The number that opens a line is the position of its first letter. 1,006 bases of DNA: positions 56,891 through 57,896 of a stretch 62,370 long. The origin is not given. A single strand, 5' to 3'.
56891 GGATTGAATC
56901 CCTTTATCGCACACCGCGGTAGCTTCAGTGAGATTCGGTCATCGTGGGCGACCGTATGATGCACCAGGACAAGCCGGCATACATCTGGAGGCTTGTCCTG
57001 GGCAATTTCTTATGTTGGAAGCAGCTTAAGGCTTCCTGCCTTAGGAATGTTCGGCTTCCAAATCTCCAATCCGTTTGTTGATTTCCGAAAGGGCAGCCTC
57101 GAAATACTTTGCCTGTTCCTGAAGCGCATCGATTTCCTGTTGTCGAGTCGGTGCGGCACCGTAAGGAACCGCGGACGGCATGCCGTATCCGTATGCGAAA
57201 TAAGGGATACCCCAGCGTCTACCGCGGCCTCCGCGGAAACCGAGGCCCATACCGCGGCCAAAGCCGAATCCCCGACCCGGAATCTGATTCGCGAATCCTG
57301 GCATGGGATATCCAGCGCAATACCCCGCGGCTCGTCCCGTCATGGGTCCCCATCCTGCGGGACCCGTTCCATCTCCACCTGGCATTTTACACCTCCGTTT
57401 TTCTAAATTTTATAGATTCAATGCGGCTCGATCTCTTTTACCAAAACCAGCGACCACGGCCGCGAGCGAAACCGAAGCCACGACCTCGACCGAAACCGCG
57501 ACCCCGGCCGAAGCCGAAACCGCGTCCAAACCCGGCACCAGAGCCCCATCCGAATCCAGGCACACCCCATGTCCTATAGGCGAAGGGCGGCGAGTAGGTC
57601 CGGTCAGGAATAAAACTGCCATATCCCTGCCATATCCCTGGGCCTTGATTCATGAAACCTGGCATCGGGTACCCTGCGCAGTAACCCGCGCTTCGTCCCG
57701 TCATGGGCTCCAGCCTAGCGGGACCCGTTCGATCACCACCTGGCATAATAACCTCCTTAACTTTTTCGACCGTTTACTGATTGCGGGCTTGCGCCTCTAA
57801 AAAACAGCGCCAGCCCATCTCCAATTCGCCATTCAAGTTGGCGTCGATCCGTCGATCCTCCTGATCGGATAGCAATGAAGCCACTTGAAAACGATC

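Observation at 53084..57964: Uncharacterised gene cluster in which four of six proteins carry Arg/Gly-repeat tails (DUF5320 x2, MinD-ferredoxin ATPase, NifX-like, His-motif membrane protein, ferredoxin)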

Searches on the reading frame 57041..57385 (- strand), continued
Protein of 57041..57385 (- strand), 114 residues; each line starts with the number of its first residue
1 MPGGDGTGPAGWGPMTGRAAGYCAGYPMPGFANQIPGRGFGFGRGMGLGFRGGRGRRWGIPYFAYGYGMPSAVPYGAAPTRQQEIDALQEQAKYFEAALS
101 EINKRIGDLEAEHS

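Call 38: search_protein_families(library=pfam, proteins=[L050:14215-14598:+, L031:4415-4894:+, L038:2231-2506:+, L073:9342-9587:+, L001:9597-10124:+, L072:13319-13930:+, L026:10914-11486:+, L060:4421-4939:+, L012:8167-9336:+, L061:12636-13232:+], max_evalue=0.01)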
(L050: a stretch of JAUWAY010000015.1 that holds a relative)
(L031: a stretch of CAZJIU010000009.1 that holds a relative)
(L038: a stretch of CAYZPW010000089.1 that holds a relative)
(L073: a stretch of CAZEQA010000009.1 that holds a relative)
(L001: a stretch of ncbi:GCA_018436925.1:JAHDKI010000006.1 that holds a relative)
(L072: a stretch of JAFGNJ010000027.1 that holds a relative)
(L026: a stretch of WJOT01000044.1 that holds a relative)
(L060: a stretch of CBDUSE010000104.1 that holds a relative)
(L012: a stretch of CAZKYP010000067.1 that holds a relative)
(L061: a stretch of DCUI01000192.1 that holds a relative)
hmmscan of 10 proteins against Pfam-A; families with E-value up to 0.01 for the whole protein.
L050:14215-14598:+ (127 aa): 7 families
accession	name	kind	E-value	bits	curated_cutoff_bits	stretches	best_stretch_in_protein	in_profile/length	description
PF02001.22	DUF134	-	4.4e-22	78.9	27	1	3-94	6-95/98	Protein of unknown function DUF134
PF13551.12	HTH_29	-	0.00047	20.6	28.1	1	40-84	3-47/64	Winged helix-turn helix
PF13384.12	HTH_23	-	0.00081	19.6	24.6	1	39-71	8-39/50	Homeodomain-like domain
PF08281.18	Sigma70_r4_2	-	0.0028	17.7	25.7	1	34-66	11-43/54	Sigma-70, region 4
PF04967.18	HTH_10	-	0.0032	17.7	23.1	0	55-78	29-52/53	HTH DNA binding domain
PF07638.17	Sigma70_ECF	-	0.0047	17.3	21.1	1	34-81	136-183/185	ECF sigma factor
PF04545.22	Sigma70_r4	-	0.0057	16.6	24.1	1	34-77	5-48/50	Sigma-70, region 4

L031:4415-4894:+ (159 aa): 8 families
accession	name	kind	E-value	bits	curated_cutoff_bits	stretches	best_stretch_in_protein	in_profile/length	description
PF02001.22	DUF134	-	2.5e-23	82.9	27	1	4-97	5-96/98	Protein of unknown function DUF134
PF13551.12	HTH_29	-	0.00012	22.6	28.1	1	42-84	3-45/64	Winged helix-turn helix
PF23458.2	DUF7130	-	0.00027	21.2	35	1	102-130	53-79/89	Domain of unknown function (DUF7130)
PF09723.15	Zn_ribbon_8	-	0.00094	19.6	34.4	1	104-133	7-38/41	Zinc ribbon domain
PF20432.4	Xre-like-HTH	-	0.0012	19.5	25.8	1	44-74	16-45/63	Antitoxin Xre-like helix-turn-helix domain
PF13384.12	HTH_23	-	0.0017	18.6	24.6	1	42-73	9-39/50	Homeodomain-like domain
PF22233.2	PhyR_sigma-like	-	0.0026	18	27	1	52-80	20-48/50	Response regulator PhyR, sigma-like domain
PF04967.18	HTH_10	-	0.004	17.4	23.1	1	55-80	27-52/53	HTH DNA binding domain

L038:2231-2506:+ (91 aa): 4 families
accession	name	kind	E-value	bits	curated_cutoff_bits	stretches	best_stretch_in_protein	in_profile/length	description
PF17253.7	DUF5320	-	1.8e-05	26.2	27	1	1-54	1-53/99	Family of unknown function (DUF5320)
PF17848.7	Zn_ribbon_ACC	-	0.0015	19.1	24.5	0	79-88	2-11/26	Acetyl-CoA carboxylase zinc finger domain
PF13240.11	Zn_Ribbon_1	-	0.0049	17.1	25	0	80-86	1-7/23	zinc-ribbon domain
PF13248.11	Zn_ribbon_3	-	0.0075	16.2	27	0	79-87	3-11/26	zinc-ribbon domain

L073:9342-9587:+ (81 aa): 5 families
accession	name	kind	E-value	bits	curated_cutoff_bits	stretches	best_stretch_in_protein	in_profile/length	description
PF03119.21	DNA_ligase_ZBD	-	0.00012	22.3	25.8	0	50-61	1-12/27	NAD-dependent DNA ligase C4 zinc finger domain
PF13248.11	Zn_ribbon_3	-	0.0011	18.7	27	0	50-59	4-13/26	zinc-ribbon domain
PF01396.24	Zn_ribbon_Top1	-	0.0059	16.8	32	0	70-79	3-12/39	Topoisomerase DNA binding C4 zinc finger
PF23548.1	Zn_ribbon_FGT1_2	-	0.0072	16.3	27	0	49-59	21-31/35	FORGETTER1 second zinc ribbon domain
PF13240.11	Zn_Ribbon_1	-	0.0075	16.5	25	0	71-77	16-22/23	zinc-ribbon domain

L001:9597-10124:+ (175 aa): 0 families

L072:13319-13930:+ (203 aa): 0 families

L026:10914-11486:+ (190 aa): 1 family
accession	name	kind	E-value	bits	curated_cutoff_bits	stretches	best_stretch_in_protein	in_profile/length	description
PF02579.22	Nitro_FeMo-Co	-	1.6e-26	92.8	26.3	1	13-103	2-94/94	Dinitrogenase iron-molybdenum cofactor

L060:4421-4939:+ (172 aa): 16 families
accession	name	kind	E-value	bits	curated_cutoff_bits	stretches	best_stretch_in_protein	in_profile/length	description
PF00037.32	Fer4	-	9.2e-16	57.4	21.1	2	118-139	2-23/24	4Fe-4S binding domain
PF14697.11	Fer4_21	-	2.7e-12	47.1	35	2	117-169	1-59/59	4Fe-4S dicluster domain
PF12838.12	Fer4_7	-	3.2e-11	43.9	27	2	115-138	29-52/52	4Fe-4S dicluster domain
PF12837.12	Fer4_6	-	1.2e-10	41.3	25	2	117-139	2-24/24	4Fe-4S binding domain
PF13187.11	Fer4_9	-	1.3e-10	41.6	27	2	124-166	2-51/52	4Fe-4S dicluster domain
PF13237.11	Fer4_10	-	2.5e-10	40.5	25.5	1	117-163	2-53/53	4Fe-4S dicluster domain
PF25160.1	LdpA_Fe-S-bd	-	1.2e-09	38.2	27.6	2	130-167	9-43/49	LdpA Fe-S cluster-binding domain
PF12797.12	Fer4_2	-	2.4e-09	36.9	24.5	2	118-136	4-22/22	4Fe-4S binding domain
PF12800.12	Fer4_4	-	1.7e-07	31.4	24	2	122-136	2-16/17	4Fe-4S binding domain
PF13484.11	Fer4_16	-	2.1e-06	28.8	30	1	124-140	2-18/66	4Fe-4S double cluster binding domain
PF12798.12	Fer4_3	-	2.8e-06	28.2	27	1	124-138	1-15/15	4Fe-4S binding domain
PF13183.11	Fer4_8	-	5e-06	27.4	27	1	144-165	46-67/68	4Fe-4S dicluster domain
PF17179.9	Fer4_22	-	6.4e-05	24.2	27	1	95-137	52-94/95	4Fe-4S dicluster domain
PF13534.11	Fer4_17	-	0.00067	20.6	22.2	0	149-165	43-59/61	4Fe-4S dicluster domain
PF13459.11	Fer4_15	-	0.0039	18.3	22.4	0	118-135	2-19/66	4Fe-4S single cluster domain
PF17253.7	DUF5320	-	0.0091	17.6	27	0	8-103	4-98/99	Family of unknown function (DUF5320)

L012:8167-9336:+ (389 aa): 9 families
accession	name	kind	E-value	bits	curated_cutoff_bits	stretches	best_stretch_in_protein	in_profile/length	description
PF10609.15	ParA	-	3.9e-98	328.2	27.1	1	14-254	1-240/246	NUBPL iron-transfer P-loop NTPase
PF02579.22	Nitro_FeMo-Co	-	2.5e-17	63.4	26.3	1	286-375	2-92/94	Dinitrogenase iron-molybdenum cofactor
PF01656.29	CbiA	-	2.1e-12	47.5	25.4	1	20-240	2-125/125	CobQ/CobB/MinD/ParA nucleotide binding domain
PF13614.12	AAA_31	-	2.4e-08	34.6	27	1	22-177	7-166/177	AAA domain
PF02374.21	ArsA_ATPase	-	2.1e-06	27.6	24.3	1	17-54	1-38/305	Anion-transporting ATPase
PF09140.17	MipZ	-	7.9e-06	25.8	20.7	1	22-136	6-109/262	ATPase MipZ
PF20720.3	nSTAND3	-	0.00071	19.7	27.2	1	16-48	16-48/155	Novel STAND NTPase 3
PF03193.22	RsgA_GTPase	-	0.0019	18.5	30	0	9-37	98-126/174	RsgA GTPase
PF00142.24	Fer4_NifH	-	0.0078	16.2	25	0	21-54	4-37/271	4Fe-4S iron sulfur cluster binding proteins, NifH/frxC family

L061:12636-13232:+ (198 aa): 0 families

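Call 57: predict_structure(alignment_id=A1)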
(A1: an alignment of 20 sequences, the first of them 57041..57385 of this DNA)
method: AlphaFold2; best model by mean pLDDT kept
length: 114 residues; sequences in the alignment: 20
mean_pLDDT: 60.2   pTM: 0.30
mean pLDDT of the five models: 60.2, 58.2, 57.7, 57.2, 55.7
residues with pLDDT >= 90: 21; 70-90: 12; 50-70: 27; < 50: 54
segments of 3 or more residues with pLDDT < 50: 1-3, 12-14, 16-22, 24-29, 32-34, 39-46, 51-53, 57-70
pLDDT, mean of each block of 10 residues (from residue 1): 52 48 45 47 46 48 41 58 86 93 93 71
secondary structure, 60 per line:
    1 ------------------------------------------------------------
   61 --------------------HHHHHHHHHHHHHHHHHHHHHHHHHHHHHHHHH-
elements in order: H81-113

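Call 61: find_homologous_proteins(query=A4, max_evalue=0.001)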
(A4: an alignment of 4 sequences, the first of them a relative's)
Query A4 (4 sequences) (91 aa, profile of the alignment): 3519 proteins with E <= 0.001 among 8000 candidates; the best 120 are listed.
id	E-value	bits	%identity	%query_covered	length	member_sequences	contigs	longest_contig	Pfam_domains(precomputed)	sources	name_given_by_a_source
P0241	2.5e-27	113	65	100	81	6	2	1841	PF17253.8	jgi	jgi:hypothetical protein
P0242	3.7e-27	112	65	100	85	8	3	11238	PF17253.8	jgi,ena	jgi:hypothetical protein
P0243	1.6e-26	110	62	37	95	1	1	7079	PF17253.8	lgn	-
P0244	7.7e-26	108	52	100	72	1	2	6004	-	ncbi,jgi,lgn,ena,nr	ncbi:MAG: hypothetical protein OEZ20_04940 [candidate division WOR-3 bacterium]|nr:hypothetical prot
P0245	7.7e-26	108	63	45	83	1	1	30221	-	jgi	jgi:hypothetical protein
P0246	1.2e-25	107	52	99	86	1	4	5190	PF17253.8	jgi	jgi:hypothetical protein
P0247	2.3e-25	106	57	48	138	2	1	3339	-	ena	-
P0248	3.2e-25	106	53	100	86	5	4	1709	PF17253.8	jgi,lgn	-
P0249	3.4e-25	106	71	37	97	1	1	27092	PF17253.8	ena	-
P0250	4.2e-25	106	59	100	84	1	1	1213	-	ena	-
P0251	4.8e-25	105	60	44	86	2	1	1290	PF17253.8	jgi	-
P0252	5.2e-25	105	64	100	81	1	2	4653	PF17253.8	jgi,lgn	-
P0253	6.4e-25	105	59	100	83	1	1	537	PF17253.8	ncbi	-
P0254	1.6e-24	104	55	44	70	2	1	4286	-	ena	-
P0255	1.9e-24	104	55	100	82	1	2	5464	PF17253.8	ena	-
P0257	4.6e-24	102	65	100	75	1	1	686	PF17253.8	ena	-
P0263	1.1e-23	101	58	57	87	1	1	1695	PF17253.8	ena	-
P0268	1.4e-23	101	62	100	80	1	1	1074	PF17253.8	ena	-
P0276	1.9e-23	100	67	100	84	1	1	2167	PF17253.8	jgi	-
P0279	2.1e-23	100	49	100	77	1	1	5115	PF17253.8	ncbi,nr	ncbi:MAG: hypothetical protein JW997_06400 [Actinobacteria bacterium]|nr:hypothetical protein [Actin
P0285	3.2e-23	100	60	99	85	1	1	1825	PF17253.8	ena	-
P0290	4.5e-23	99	64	100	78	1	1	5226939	PF17253.8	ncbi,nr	ncbi:MAG: DUF5320 family protein [Deltaproteobacteria bacterium]|nr:DUF5320 family protein [Deltapro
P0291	4.9e-23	99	63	99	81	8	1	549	PF17253.8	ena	-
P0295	6.2e-23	99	57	99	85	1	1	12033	PF17253.8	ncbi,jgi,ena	ncbi:MAG: DUF5320 family protein [Kiritimatiellia bacterium]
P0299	9.0e-23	98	57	100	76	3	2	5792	PF17253.8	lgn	-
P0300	9.2e-23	98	49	100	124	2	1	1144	PF17253.8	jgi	jgi:hypothetical protein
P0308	1.6e-22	97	54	100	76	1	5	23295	PF17253.8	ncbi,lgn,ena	-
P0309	1.6e-22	97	71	45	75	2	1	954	PF17253.8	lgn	-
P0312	1.8e-22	97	48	100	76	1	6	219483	PF17253.8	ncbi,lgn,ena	-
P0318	2.0e-22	97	55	100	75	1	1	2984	PF17253.8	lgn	-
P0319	2.3e-22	97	47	100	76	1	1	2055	PF17253.8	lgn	-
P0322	2.6e-22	97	62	67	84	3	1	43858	PF17253.8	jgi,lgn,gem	-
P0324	2.9e-22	97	53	73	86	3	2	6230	PF17253.8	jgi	-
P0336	4.5e-22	96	46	100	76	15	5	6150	PF17253.8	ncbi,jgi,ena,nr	ncbi:MAG: hypothetical protein COS87_00135 [Chloroflexi bacterium CG07_land_8_20_14_0_80_45_17]|nr:M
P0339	5.0e-22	96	49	100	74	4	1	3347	PF17253.8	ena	-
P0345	6.2e-22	96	51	100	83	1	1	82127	PF17253.8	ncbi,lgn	ncbi:MAG: DUF5320 family protein [Syntrophaceae bacterium]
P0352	7.6e-22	95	54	100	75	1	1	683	PF17253.8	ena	-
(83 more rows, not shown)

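Call 67: search_protein_families(library=pfam, proteins=[L014:9543-10400:+, L001:11096-11908:-, L035:10660-12357:+, L068:12978-13904:+, L042:13681-14403:+, L073:7266-7739:+, L033:7069-7611:+, L032:12852-13220:+, L044:4853-5107:+, L032:10500-10808:+], max_evalue=0.0001)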
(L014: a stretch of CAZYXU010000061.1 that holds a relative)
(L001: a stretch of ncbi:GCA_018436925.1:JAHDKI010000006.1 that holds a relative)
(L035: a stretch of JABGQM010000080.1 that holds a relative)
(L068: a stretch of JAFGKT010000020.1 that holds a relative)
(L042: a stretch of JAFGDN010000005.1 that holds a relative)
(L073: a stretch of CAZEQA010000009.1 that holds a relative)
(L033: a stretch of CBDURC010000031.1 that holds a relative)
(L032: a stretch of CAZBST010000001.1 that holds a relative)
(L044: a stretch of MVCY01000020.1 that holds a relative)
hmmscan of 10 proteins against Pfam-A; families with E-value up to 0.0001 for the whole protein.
L014:9543-10400:+ (285 aa): 1 family
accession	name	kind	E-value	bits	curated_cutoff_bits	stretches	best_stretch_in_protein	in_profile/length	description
PF01937.24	ARMT1-like_dom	-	1.1e-59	202.6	25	1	6-278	4-311/311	Damage-control phosphatase ARMT1-like domain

L001:11096-11908:- (270 aa): 2 families
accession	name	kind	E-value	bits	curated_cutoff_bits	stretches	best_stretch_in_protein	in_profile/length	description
PF00753.33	Lactamase_B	-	6.1e-13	49.6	22.7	1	56-160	10-122/196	Metallo-beta-lactamase superfamily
PF12706.13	Lactamase_B_2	-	1.7e-08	34.7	27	1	63-147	2-90/200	Beta-lactamase superfamily domain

L035:10660-12357:+ (565 aa): 9 families
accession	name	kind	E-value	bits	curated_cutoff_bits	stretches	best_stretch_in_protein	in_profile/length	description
PF07992.20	Pyr_redox_2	-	3.5e-68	230.6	26.1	1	6-302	2-284/291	Pyridine nucleotide-disulphide oxidoreductase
PF00070.33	Pyr_redox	-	4.8e-20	72.3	22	1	162-241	1-81/82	Pyridine nucleotide-disulphide oxidoreductase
PF02852.28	Pyr_redox_dim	-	1.8e-16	60.8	25.3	1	343-446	4-107/110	Pyridine nucleotide-disulphide oxidoreductase, dimerisation domain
PF00581.25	Rhodanese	-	3.8e-12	47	22.2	1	469-559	3-99/102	Rhodanese-like domain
PF03486.20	HI0933_like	-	4.2e-09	36.7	50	0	205-421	113-191/244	HI0933-like protein Rossmann domain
PF01266.30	DAO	-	2e-07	31.3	27.9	0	209-267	157-214/353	FAD dependent oxidoreductase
PF13738.12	Pyr_redox_3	-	6e-07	29.4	30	0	5-126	165-269/305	Pyridine nucleotide-disulphide oxidoreductase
PF13450.12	NAD_binding_8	-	4.3e-06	27.4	21.9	0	9-44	1-34/68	NAD(P)-binding Rossmann-like domain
PF13434.12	Lys_Orn_oxgnase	-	3e-05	23.8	21.3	0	96-214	130-241/339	L-lysine 6-monooxygenase/L-ornithine 5-monooxygenase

L068:12978-13904:+ (308 aa): 1 family
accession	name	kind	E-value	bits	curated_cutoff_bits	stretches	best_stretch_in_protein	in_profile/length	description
PF04055.27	Radical_SAM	-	1.9e-15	57.9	29.5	1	23-177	2-155/166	Radical SAM superfamily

L042:13681-14403:+ (240 aa): 9 families
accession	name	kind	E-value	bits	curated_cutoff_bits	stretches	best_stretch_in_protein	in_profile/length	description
PF13489.12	Methyltransf_23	-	7.4e-23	81.5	27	1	46-196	10-158/164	Methyltransferase domain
PF08241.18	Methyltransf_11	-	2.1e-22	80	21.2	1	63-155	1-95/95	Methyltransferase domain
PF13649.12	Methyltransf_25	-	6.9e-21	75.2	27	1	63-151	2-97/97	Methyltransferase domain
PF13847.12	Methyltransf_31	-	3.9e-16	59.5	27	1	60-159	5-113/145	Methyltransferase domain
PF08242.18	Methyltransf_12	-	3.2e-15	57.1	30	1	63-152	1-97/98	Methyltransferase domain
PF01209.24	Ubie_methyltran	-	3.7e-11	43.3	20.1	1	22-156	13-151/233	ubiE/COQ5 methyltransferase family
PF07021.18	MetW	-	7.2e-07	29.5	21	1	60-149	15-104/193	Methionine biosynthesis protein MetW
PF03848.20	TehB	-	3e-06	27.2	20.4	1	60-159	32-136/193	Tellurite resistance protein TehB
PF05219.18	DREV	-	6.5e-05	22.6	26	1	59-167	95-197/265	DREV methyltransferase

L073:7266-7739:+ (157 aa): 1 family
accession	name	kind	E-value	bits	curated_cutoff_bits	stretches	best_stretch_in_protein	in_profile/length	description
PF01475.25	FUR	-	2.3e-33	115.4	23.1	1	19-147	2-121/121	Ferric uptake regulator family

L033:7069-7611:+ (180 aa): 1 family
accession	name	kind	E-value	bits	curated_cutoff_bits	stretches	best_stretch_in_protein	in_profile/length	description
PF01592.21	NifU_N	-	1.7e-29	102.9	22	1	28-144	2-122/127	NifU-like N terminal domain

L032:12852-13220:+ (122 aa): 1 family
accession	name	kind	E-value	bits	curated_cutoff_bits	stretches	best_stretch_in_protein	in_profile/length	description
PF00226.36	DnaJ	-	2.7e-18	66.3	27.8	1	30-83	4-57/63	DnaJ domain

L044:4853-5107:+ (84 aa): 1 family
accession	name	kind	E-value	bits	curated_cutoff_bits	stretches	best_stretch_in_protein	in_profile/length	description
PF09723.15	Zn_ribbon_8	-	3.3e-17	62.6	34.4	1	1-40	1-41/41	Zinc ribbon domain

L032:10500-10808:+ (102 aa): 1 family
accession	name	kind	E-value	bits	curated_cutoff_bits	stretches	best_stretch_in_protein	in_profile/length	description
PF02915.23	Rubrerythrin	-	1.1e-06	29.5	22.8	1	30-85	7-63/137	Rubrerythrin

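Call 84: search_protein_families(library=ncbifam, proteins=[L012:8167-9336:+, L053:13003-14136:+, L056:15261-16517:+, L076:13576-14751:+, L001:6023-7408:+], max_evalue=1e-20)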
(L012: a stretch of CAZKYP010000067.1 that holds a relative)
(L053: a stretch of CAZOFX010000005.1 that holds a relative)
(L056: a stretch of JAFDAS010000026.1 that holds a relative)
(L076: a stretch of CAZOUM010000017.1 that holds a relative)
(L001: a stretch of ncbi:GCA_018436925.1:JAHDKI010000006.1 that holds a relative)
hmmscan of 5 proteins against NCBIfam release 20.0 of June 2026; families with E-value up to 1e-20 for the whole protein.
L012:8167-9336:+ (389 aa): 2 families
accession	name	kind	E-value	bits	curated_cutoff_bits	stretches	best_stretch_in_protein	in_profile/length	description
NF041136.1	MrpORP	equivalog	4.4e-159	529.6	450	1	12-380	1-365/365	iron-sulfur cluster carrier protein MrpORP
NF008669.0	PRK11670.1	equivalog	1.1e-65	221.9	348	1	18-246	109-335/369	iron-sulfur cluster carrier protein ApbC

L053:13003-14136:+ (377 aa): 3 families
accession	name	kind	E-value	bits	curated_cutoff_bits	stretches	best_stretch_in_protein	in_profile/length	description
NF041136.1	MrpORP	equivalog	1.8e-155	517.8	450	1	3-367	2-364/365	iron-sulfur cluster carrier protein MrpORP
NF008669.0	PRK11670.1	equivalog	5.7e-66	222.9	348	1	7-244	108-343/369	iron-sulfur cluster carrier protein ApbC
TIGR01969.1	minD_arch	subfamily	3.4e-22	78.8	201.75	1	8-268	2-249/251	cell division ATPase MinD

L056:15261-16517:+ (418 aa): 3 families
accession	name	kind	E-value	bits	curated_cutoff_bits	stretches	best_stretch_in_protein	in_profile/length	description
NF041136.1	MrpORP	equivalog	1.1e-162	541.5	450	1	35-409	2-365/365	iron-sulfur cluster carrier protein MrpORP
NF008669.0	PRK11670.1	equivalog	2e-74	250.7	348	1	37-276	106-343/369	iron-sulfur cluster carrier protein ApbC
TIGR01969.1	minD_arch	subfamily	5.3e-24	84.8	201.75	1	41-295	3-243/251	cell division ATPase MinD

L076:13576-14751:+ (391 aa): 3 families
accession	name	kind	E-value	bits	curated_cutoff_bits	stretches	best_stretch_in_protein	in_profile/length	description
NF041136.1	MrpORP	equivalog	1.6e-157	524.5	450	1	1-382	1-365/365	iron-sulfur cluster carrier protein MrpORP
NF008669.0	PRK11670.1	equivalog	9.9e-63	212.2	348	1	3-250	105-336/369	iron-sulfur cluster carrier protein ApbC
TIGR01969.1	minD_arch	subfamily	2.7e-23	82.4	201.75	1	8-282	3-249/251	cell division ATPase MinD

L001:6023-7408:+ (461 aa): 24 families
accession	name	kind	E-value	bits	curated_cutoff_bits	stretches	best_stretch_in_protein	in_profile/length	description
NF041552.1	TF_PrdR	equivalog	8.1e-104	348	795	1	13-441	135-573/577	sigma-54 dependent transcriptional regulator PrdR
TIGR01817.1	nifA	equivalog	3.4e-100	336.3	528.85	1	130-383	185-438/534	nif-specific transcriptional activator NifA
NF008469.0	PRK11361.1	equivalog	6.2e-100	335.1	714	1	126-447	129-457/461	acetoacetate metabolism transcriptional regulator AtoC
NF038308.1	RNA_repair_RtcR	equivalog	1.8e-95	320.8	650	1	130-409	164-476/530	RNA repair transcriptional activator RtcR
TIGR01818.1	ntrC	equivalog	2.4e-89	300.3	558.6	1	133-390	127-384/463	nitrogen regulation protein NR(I)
NF007689.0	PRK10365.1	equivalog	3e-89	299.9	760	1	141-441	140-439/441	sigma-54-dependent response regulator transcription factor ZraR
NF003451.0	PRK05022.1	equivalog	3.5e-89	299.8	476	1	130-447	180-511/512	nitric oxide reductase transcriptional regulator NorR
TIGR02915.1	PEP_resp_reg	equivalog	6.6e-87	292.2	502.6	1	125-442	122-440/445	PEP-CTERM-box response regulator transcription factor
TIGR02329.1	propionate_PrpR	equivalog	2.6e-86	290.4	499.2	1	10-441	152-524/526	propionate catabolism operon regulatory protein PrpR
NF011953.0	PRK15424.1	equivalog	9.1e-81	272.1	703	1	128-442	207-532/538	propionate catabolism operon regulatory protein PrpR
NF050807.1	TransRegFlbDCaul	equivalog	1.2e-80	271.6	750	1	138-441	116-435/454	sigma-54-dependent transcriptional regulator FlbD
NF011695.0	PRK15115.1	equivalog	1.8e-80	270.9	763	1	140-439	135-431/445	two-component system response regulator GlrR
NF011958.0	PRK15429.1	equivalog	6.9e-78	262.9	830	1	135-447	374-687/692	formate hydrogenlyase transcriptional activator FlhA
NF041906.1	V4R_TF_MobR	exception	8.4e-78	262.2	999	1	133-437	225-537/544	phenol degradation transcriptional regulator MobR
NF008176.1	PRK10923.1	equivalog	9.9e-75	251.9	620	1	131-396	129-394/469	nitrogen regulation protein NR(I)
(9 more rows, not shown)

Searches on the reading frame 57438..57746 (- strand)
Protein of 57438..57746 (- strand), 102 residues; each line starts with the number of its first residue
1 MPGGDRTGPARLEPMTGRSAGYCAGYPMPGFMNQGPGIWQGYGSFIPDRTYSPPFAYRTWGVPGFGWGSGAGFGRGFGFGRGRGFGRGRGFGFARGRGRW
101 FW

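Call 3: search_protein_families(library=pfam, proteins=[window:57438-57746:-], max_evalue=0.01)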
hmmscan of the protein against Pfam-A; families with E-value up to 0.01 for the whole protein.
window:57438-57746:- (102 aa): 1 family
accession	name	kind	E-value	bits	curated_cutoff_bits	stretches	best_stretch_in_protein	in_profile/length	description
PF17253.7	DUF5320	-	2.7e-10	41.8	27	1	1-58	1-57/99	Family of unknown function (DUF5320)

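Call 4: search_protein_families(library=ncbifam, proteins=[window:57438-57746:-], max_evalue=0.01)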
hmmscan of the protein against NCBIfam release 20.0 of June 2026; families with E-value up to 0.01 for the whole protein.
window:57438-57746:- (102 aa): 0 families
